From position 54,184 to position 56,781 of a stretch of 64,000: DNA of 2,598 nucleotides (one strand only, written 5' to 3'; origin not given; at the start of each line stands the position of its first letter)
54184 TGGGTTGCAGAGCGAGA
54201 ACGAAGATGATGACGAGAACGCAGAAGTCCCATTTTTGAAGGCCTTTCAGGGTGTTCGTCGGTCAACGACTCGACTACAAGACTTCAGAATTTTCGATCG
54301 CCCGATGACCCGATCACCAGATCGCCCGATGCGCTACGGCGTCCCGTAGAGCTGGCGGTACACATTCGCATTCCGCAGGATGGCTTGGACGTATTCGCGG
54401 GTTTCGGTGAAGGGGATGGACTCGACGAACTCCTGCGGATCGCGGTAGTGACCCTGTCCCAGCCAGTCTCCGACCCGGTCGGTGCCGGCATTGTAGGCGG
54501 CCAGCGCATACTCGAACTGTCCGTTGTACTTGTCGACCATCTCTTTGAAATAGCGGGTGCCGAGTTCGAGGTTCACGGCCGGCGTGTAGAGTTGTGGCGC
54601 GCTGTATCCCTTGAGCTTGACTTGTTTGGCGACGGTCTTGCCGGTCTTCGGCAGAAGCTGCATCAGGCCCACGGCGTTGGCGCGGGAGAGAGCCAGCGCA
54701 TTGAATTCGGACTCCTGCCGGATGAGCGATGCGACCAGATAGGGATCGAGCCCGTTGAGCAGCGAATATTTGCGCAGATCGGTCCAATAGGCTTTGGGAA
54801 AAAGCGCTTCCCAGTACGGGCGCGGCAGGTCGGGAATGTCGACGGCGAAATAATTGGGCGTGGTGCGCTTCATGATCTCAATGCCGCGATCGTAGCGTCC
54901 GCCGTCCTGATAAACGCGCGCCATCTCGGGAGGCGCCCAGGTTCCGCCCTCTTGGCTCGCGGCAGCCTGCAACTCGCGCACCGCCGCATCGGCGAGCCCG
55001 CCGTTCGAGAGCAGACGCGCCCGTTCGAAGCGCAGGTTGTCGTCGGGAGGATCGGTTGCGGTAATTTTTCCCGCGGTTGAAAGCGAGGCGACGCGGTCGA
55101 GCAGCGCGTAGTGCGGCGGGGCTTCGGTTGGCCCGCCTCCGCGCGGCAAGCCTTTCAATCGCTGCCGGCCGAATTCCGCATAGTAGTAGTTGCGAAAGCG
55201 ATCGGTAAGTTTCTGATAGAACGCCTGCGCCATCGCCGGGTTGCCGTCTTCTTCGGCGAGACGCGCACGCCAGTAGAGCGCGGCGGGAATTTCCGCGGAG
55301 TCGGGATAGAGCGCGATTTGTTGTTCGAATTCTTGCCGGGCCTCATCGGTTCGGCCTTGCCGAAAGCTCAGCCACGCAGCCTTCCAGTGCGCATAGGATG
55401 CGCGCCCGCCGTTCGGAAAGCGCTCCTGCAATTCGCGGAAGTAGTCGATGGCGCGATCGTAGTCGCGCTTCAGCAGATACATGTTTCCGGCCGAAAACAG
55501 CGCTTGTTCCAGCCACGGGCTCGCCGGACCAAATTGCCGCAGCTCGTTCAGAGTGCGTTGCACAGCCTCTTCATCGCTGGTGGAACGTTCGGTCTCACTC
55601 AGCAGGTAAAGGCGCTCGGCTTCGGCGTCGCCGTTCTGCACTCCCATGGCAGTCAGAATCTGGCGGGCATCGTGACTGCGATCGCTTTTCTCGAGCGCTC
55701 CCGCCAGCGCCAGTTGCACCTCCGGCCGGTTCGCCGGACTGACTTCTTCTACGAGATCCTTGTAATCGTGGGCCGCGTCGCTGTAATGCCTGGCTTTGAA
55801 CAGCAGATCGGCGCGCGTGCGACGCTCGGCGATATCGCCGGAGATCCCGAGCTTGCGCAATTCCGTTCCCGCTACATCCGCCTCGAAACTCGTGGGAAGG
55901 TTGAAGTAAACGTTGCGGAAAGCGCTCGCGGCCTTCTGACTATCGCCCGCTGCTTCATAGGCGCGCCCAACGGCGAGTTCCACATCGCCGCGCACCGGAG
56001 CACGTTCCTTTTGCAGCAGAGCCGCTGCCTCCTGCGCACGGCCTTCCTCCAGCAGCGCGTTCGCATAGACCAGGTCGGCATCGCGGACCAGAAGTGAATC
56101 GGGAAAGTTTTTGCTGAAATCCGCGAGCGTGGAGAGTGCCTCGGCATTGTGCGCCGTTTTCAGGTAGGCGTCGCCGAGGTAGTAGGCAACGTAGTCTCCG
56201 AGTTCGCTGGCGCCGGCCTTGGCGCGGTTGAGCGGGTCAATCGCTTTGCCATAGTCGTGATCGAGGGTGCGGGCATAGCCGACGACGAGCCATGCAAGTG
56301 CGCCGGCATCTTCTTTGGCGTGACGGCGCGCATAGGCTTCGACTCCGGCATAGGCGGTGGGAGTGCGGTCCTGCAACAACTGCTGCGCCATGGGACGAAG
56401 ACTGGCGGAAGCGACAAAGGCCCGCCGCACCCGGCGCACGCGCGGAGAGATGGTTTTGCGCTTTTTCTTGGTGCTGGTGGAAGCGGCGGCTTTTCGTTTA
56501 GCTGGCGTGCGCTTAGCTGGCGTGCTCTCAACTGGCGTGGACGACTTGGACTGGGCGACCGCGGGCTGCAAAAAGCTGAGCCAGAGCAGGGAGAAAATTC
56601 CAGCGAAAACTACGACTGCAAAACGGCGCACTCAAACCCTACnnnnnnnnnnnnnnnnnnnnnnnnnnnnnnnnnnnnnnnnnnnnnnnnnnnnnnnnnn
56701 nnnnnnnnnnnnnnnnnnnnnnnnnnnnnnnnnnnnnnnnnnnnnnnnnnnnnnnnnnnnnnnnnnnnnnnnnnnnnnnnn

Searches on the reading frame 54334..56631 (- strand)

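Call 74: search_protein_families(library=pfam, proteins=[window:54334-56631:-], max_evalue=0.00001)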
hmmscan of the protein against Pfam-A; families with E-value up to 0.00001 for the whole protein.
window:54334-56631:- (765 aa): 10 families
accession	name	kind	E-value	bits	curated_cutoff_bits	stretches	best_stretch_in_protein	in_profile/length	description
PF01464.25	SLT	-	7.8e-28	96.8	21.3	1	622-732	6-113/117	Transglycosylase SLT domain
PF13174.12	TPR_6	-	4.9e-16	58.6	26.3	0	376-407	1-32/33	Tetratricopeptide repeat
PF13428.12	TPR_14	-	2.3e-14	52.9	23.5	0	415-448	4-37/44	Tetratricopeptide repeat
PF14559.12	TPR_19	-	4.7e-14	52.9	25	0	388-448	4-61/68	Tetratricopeptide repeat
PF13432.12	TPR_16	-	4.9e-12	46.5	32.7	0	152-210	3-58/65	Tetratricopeptide repeat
PF07719.23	TPR_2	-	2.1e-10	40.3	27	0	377-407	3-33/34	Tetratricopeptide repeat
PF13424.12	TPR_12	-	2.3e-09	37.7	30.1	0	413-480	5-76/77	Tetratricopeptide repeat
PF13525.12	YfiO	-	7.1e-09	36.2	25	1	376-457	6-87/203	Outer membrane lipoprotein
PF13181.12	TPR_8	-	1.9e-07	31.2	25.7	0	376-406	2-32/34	Tetratricopeptide repeat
PF13176.12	TPR_7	-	7.2e-07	29.3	27.9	0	377-400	1-24/36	Tetratricopeptide repeat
